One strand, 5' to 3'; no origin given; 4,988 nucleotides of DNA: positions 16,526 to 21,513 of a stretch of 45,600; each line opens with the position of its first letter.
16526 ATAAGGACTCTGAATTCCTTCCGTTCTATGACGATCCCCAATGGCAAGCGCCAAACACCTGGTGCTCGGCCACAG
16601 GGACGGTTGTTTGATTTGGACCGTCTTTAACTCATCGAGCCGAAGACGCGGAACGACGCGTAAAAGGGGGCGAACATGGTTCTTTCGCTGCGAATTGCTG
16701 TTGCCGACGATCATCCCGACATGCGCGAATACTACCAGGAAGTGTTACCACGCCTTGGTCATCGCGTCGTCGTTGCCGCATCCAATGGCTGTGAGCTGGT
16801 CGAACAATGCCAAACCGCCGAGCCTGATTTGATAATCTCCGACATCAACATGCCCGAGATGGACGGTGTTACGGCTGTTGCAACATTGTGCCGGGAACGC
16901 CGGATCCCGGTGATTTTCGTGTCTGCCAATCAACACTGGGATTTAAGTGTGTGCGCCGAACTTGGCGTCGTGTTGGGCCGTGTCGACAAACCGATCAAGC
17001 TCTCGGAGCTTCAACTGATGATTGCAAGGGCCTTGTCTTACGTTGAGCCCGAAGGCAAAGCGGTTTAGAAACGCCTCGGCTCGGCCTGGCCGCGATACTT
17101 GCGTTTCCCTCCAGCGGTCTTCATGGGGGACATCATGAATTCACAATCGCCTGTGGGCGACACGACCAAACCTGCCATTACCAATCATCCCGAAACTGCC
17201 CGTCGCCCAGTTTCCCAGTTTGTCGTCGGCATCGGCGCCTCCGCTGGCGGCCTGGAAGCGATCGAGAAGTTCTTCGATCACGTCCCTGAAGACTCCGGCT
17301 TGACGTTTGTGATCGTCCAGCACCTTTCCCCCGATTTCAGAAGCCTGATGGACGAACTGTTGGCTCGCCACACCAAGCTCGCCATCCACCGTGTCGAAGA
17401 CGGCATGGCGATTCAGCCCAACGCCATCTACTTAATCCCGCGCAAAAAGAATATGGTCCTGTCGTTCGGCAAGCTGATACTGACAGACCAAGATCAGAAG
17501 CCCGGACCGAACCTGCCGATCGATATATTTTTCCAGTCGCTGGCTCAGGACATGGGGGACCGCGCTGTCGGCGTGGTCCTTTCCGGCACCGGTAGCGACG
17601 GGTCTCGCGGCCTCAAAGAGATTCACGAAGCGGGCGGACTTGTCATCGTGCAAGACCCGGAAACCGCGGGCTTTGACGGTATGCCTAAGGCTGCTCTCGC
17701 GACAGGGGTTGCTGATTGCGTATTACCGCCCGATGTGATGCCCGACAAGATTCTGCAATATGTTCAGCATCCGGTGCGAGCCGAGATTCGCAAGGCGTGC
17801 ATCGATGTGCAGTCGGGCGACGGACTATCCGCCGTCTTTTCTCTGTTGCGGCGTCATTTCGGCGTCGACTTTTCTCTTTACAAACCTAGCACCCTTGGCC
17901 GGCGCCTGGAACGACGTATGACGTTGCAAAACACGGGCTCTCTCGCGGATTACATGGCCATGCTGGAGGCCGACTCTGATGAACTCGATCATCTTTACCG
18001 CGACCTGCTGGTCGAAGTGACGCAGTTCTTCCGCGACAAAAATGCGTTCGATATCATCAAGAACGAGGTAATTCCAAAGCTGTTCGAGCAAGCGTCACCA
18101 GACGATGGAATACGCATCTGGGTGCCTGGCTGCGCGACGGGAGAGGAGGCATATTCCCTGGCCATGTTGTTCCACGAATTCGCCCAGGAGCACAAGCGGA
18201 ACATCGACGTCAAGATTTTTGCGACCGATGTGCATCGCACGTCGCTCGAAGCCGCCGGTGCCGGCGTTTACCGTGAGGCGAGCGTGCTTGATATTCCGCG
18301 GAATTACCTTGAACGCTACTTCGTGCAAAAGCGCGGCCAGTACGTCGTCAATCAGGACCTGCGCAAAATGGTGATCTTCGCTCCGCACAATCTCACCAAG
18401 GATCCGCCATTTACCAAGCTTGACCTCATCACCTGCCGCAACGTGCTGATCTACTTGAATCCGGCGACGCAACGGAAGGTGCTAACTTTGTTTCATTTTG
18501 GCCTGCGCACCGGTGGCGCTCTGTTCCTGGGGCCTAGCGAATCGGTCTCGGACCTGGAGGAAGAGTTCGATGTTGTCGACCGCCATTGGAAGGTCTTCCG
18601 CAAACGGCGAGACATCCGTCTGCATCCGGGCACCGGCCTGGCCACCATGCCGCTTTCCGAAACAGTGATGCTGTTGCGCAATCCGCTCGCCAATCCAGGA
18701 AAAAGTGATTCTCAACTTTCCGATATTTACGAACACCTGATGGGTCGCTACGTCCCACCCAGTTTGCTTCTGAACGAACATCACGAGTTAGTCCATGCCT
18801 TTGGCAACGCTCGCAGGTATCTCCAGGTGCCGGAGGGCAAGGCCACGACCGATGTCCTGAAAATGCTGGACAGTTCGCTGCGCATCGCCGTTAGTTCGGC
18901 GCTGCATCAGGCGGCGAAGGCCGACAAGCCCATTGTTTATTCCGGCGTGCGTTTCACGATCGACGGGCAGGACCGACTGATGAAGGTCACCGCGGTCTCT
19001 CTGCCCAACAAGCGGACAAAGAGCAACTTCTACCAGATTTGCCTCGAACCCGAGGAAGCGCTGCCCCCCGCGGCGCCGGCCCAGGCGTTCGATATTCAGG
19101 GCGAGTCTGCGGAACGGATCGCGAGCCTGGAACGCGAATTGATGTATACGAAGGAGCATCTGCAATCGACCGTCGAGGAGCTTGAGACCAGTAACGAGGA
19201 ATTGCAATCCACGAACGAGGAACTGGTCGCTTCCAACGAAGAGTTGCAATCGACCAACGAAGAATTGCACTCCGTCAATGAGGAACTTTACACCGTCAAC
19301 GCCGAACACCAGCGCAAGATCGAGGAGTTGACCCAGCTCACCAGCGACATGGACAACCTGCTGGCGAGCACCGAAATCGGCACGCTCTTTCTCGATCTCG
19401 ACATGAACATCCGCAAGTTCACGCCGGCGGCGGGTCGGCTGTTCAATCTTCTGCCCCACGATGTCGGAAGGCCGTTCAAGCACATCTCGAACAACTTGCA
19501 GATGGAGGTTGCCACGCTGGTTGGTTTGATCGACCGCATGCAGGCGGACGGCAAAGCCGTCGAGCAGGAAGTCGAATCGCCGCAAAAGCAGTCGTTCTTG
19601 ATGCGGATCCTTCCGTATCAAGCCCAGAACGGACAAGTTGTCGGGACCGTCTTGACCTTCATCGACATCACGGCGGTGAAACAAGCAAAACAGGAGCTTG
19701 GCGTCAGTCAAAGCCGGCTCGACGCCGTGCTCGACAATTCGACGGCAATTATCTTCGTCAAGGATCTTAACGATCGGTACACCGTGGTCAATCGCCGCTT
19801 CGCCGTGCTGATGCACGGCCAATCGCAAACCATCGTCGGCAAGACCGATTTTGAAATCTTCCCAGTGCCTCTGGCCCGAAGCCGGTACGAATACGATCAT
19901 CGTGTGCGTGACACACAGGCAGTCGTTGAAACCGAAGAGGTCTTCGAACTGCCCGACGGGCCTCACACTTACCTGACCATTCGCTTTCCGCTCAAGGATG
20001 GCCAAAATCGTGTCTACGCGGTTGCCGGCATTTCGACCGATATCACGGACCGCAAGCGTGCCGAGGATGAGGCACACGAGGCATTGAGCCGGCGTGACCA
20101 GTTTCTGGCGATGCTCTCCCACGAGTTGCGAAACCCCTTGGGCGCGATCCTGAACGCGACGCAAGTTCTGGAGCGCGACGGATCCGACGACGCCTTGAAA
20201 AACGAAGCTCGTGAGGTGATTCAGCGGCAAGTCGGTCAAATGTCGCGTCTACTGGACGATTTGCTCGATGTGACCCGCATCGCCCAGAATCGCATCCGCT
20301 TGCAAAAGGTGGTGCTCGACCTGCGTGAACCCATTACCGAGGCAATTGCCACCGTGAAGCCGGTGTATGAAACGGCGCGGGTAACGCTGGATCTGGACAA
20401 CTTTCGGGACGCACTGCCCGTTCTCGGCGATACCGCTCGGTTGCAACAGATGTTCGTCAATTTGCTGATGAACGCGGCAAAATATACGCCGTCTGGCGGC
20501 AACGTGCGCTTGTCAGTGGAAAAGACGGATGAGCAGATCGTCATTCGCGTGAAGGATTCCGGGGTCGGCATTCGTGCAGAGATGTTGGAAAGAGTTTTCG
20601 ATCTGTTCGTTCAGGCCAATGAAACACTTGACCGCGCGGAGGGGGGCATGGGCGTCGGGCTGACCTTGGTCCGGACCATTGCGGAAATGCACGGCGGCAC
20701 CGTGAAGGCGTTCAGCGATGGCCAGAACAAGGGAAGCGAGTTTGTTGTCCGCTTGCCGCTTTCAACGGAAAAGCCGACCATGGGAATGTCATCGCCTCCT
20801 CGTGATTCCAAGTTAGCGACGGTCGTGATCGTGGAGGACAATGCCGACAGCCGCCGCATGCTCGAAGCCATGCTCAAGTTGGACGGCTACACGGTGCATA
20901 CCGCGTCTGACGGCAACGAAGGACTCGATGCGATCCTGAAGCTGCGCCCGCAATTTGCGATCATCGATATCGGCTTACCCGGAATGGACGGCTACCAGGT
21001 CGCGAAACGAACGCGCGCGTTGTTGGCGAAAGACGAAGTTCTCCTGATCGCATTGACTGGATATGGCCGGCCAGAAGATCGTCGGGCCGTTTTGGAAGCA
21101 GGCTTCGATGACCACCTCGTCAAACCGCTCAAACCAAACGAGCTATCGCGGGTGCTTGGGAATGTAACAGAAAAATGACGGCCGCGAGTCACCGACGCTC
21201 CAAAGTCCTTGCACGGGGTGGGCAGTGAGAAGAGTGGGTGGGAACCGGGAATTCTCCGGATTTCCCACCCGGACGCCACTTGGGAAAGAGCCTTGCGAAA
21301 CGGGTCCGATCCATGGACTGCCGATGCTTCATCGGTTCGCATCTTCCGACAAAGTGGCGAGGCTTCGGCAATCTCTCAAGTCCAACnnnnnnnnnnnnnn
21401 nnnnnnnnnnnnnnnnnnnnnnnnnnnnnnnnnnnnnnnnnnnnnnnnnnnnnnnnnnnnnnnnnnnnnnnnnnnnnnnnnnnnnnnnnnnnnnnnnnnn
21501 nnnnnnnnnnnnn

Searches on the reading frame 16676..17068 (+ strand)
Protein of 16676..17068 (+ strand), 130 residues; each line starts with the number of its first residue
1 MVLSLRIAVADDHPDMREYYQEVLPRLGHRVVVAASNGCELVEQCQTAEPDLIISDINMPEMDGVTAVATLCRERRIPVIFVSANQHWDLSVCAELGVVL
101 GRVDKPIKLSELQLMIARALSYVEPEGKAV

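Call 3: search_protein_families(library=pfam, proteins=[window:16676-17068:+], max_evalue=0.01)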
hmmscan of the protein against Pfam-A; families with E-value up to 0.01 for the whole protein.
window:16676-17068:+ (130 aa): 1 family
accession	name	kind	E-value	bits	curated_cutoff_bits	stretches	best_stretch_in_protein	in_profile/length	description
PF00072.30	Response_reg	-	3e-22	79.3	30.2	1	7-116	1-110/111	Response regulator receiver domain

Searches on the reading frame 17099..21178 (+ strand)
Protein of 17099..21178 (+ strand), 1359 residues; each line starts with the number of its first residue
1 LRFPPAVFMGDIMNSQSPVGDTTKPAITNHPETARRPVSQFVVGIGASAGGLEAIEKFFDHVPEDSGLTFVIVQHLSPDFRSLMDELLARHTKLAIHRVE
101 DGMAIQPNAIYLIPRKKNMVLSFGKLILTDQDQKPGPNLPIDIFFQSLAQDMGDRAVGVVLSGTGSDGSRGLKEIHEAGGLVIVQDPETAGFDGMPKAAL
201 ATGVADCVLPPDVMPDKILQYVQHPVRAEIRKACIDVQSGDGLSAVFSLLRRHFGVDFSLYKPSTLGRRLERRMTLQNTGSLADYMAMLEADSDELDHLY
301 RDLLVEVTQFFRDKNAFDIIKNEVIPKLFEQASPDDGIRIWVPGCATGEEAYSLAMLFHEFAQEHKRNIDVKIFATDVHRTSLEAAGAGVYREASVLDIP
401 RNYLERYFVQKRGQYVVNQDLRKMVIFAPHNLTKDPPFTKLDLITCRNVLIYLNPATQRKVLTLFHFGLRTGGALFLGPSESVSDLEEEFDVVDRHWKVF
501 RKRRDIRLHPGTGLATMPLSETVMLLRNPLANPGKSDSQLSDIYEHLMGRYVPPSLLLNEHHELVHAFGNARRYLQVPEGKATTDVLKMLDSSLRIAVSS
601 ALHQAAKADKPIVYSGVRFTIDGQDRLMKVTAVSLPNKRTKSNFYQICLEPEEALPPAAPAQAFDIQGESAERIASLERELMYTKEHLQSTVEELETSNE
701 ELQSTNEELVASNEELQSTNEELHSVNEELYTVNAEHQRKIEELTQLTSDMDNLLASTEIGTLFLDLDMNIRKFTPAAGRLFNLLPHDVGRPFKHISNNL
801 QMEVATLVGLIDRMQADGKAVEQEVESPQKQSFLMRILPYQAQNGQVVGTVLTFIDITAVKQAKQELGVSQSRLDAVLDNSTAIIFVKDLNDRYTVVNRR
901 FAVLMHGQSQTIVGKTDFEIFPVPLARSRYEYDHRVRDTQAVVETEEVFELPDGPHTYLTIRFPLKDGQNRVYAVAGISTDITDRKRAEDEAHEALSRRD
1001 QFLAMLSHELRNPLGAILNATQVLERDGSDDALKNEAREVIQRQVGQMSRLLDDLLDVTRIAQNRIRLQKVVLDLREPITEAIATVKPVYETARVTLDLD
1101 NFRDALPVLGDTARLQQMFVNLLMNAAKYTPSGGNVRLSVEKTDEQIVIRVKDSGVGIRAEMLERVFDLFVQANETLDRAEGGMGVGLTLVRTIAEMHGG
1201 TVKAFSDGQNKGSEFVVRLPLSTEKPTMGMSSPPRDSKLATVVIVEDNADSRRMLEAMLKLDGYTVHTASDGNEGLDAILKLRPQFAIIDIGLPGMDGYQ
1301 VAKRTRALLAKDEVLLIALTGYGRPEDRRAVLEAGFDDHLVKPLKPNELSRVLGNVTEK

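Call 3: search_protein_families(library=pfam, proteins=[window:17099-21178:+], max_evalue=0.01)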
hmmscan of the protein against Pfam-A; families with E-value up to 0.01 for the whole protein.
window:17099-21178:+ (1359 aa): 13 families
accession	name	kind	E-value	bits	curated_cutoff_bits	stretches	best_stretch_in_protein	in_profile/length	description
PF01339.22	CheB_methylest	-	2.5e-59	200.3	24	1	43-218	1-174/174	CheB methylesterase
PF01739.24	CheR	-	1.5e-56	191.4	27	1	307-498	2-194/195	CheR methyltransferase, SAM binding domain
PF02518.31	HATPase_c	-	5.5e-26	91.6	26.4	1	1110-1222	1-110/111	Histidine kinase-, DNA gyrase B-, and HSP90-like ATPase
PF13596.12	PAS_10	-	4e-24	85.7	22.1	1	751-858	1-106/106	PAS domain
PF08448.16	PAS_4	-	3.1e-21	76.1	23.1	2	878-987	1-110/110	PAS fold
PF00072.30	Response_reg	-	4.8e-21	75.4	30.2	1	1242-1350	1-107/111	Response regulator receiver domain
PF00512.31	HisKA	-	8.6e-17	61.4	26.9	1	999-1062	2-64/66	His Kinase A (phospho-acceptor) domain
PF03705.20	CheR_N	-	5e-14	52.2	27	1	243-292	3-52/53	CheR methyltransferase, all-alpha domain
PF13426.13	PAS_9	-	1.6e-06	28.8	27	1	885-984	4-103/103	PAS domain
PF00989.32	PAS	-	4.5e-05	23.9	22.6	0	873-923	2-52/113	PAS fold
PF10473.14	CENP-F_leu_zip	-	0.00012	22.6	34.5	1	672-759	24-114/140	Leucine-rich repeats of kinetochore protein Cenp-F/LEK1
PF10090.15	HPTransfase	-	0.00049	20.3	22.9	1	1081-1204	3-117/123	Histidine phosphotransferase C-terminal domain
PF13581.12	HATPase_c_2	-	0.00099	19.6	27.4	1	1120-1195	41-109/127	Histidine kinase-like ATPase domain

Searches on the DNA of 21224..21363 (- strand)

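Call 81: build_rna_model(alignment_id=A6)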
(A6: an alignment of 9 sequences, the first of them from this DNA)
Model R1 built from alignment A6 (9 sequences, 146 columns); structure: RNAalifold consensus.
model positions 141; base pairs 33; branch points 3; effective number of sequences 1.23; information 0.589 bits per position. Calibrated on 0.2 Mb of random sequence (short: E-values are rough).
structure used (alignment columns):
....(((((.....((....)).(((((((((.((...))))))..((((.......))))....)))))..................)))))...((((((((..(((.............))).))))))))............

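Call 83: search_with_rna_model(model_id=R1, sources=[window, L001, L002, L003, L004, L005, L006, L007, L008, L009, L010, L011, L012, L013, L014, L015, L016, L017, L018, L019, L020, L021, L022, L023, L024, L025, L026, L027, L028, L029, L030, L031, L032, L033, L034, L035, L036, L037, L038, L039, L040, L041, L042, L043, L044, L045, L046, L047, L048, L049, L050, L051, L052, L053, L054, L055, L056, L057, L058, L059, L060, L061, L062, L063, L064, L065, L066, L067, L068, L069, L070, L071, L072, L073, L074, L075, L076, L077, L078, L079, L080, L081, L082, L083, L084, L085, L086, L087, L088], max_evalue=1)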
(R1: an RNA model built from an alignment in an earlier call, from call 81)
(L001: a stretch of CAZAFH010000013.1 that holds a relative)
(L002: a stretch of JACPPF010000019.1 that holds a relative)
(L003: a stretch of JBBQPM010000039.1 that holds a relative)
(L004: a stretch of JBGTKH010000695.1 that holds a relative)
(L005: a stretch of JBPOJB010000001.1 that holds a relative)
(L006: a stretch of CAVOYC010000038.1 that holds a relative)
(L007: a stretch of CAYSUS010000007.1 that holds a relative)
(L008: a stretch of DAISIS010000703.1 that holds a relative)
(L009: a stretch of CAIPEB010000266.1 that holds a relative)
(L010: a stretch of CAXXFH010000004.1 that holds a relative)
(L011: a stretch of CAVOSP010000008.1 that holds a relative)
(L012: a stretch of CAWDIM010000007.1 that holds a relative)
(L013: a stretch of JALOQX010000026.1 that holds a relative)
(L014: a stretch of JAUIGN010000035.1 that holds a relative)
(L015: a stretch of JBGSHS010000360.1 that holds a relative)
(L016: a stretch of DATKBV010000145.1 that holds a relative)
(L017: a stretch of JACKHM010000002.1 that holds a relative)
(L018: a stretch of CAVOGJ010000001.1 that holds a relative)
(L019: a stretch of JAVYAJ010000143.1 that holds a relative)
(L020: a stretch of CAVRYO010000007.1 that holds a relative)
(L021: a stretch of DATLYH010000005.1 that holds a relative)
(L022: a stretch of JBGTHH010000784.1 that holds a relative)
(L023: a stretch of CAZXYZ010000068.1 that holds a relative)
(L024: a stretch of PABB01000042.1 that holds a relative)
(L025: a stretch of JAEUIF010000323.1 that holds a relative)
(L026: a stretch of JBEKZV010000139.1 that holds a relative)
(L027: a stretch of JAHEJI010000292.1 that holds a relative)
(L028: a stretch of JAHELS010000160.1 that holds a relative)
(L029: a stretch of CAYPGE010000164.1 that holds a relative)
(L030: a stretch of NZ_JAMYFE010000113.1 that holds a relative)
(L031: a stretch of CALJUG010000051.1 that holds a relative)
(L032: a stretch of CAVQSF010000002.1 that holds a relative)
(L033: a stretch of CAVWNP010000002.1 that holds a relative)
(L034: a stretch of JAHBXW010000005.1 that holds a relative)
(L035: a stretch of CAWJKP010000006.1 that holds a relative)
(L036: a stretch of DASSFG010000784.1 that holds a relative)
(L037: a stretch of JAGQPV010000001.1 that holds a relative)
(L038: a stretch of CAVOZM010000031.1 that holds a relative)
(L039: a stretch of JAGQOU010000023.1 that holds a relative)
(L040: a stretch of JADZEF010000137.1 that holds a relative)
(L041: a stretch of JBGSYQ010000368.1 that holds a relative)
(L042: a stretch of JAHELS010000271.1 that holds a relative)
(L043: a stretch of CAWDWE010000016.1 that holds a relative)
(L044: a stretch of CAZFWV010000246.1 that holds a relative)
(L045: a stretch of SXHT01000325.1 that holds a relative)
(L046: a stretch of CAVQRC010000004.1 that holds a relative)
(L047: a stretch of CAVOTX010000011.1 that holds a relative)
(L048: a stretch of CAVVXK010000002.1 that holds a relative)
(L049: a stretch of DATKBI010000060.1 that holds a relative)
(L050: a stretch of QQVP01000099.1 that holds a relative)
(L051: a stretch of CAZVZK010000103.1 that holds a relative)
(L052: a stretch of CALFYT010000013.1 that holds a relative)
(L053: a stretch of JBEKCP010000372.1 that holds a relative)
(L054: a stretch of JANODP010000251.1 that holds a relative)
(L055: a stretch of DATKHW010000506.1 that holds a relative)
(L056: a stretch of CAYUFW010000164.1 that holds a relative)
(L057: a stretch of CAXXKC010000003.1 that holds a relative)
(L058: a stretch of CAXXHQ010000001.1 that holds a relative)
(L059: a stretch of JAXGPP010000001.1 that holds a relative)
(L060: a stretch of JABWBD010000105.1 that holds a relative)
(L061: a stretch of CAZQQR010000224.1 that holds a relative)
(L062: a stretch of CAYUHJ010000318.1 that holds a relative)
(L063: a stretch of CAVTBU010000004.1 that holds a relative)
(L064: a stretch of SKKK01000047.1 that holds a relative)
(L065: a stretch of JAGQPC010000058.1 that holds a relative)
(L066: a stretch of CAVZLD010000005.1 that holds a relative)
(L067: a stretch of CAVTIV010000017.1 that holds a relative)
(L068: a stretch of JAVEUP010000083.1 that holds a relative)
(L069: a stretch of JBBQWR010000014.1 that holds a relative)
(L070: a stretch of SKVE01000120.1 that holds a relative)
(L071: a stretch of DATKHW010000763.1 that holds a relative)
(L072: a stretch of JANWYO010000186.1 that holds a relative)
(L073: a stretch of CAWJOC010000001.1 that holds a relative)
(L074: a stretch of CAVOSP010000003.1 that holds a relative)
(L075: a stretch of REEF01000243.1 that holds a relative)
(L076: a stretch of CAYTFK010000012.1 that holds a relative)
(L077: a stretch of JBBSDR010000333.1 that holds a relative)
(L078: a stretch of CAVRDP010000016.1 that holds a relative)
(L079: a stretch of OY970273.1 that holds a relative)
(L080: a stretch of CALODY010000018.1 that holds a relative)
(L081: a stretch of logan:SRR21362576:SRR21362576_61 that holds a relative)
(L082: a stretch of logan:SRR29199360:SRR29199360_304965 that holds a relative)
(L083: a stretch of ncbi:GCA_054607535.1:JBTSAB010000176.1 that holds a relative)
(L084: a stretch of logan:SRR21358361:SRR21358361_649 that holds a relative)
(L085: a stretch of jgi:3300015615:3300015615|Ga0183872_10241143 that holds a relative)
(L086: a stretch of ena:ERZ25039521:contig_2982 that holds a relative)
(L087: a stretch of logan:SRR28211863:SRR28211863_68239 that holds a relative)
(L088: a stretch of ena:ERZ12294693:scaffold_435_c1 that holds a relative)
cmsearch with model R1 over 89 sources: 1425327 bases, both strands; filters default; matches with E-value up to 1: 17.
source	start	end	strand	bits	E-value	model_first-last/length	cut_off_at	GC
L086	5738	5880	+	162.1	2.5e-36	1-141/141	no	0.56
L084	5733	5875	+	159.5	1.1e-35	1-141/141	no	0.55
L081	6724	6858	+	155.5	1e-34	1-141/141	no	0.56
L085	5739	5879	+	154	2.3e-34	1-141/141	no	0.59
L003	10739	10879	+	149.6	2.7e-33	1-141/141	no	0.56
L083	1653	1793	+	138.5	1.3e-30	1-141/141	no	0.57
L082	1416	1554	+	138.2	1.5e-30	1-141/141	no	0.58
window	21224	21363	-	137.9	1.8e-30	1-141/141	no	0.59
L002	3482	3623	+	116.7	2.3e-25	1-141/141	no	0.6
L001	10822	10964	+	83.9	1.9e-17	1-141/141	no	0.52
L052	10778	10921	+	32.7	4.6e-05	1-141/141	no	0.62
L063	10790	10936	+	32.4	5.5e-05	1-141/141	no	0.63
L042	6800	6950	+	23.4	0.0084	1-141/141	no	0.5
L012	10808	10953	+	21.2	0.028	1-141/141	no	0.6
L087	5726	5797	+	19.8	0.061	1-141/141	no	0.4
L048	12058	12143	-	18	0.17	1-141/141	no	0.6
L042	6891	6994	-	15.4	0.72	1-141/141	no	0.56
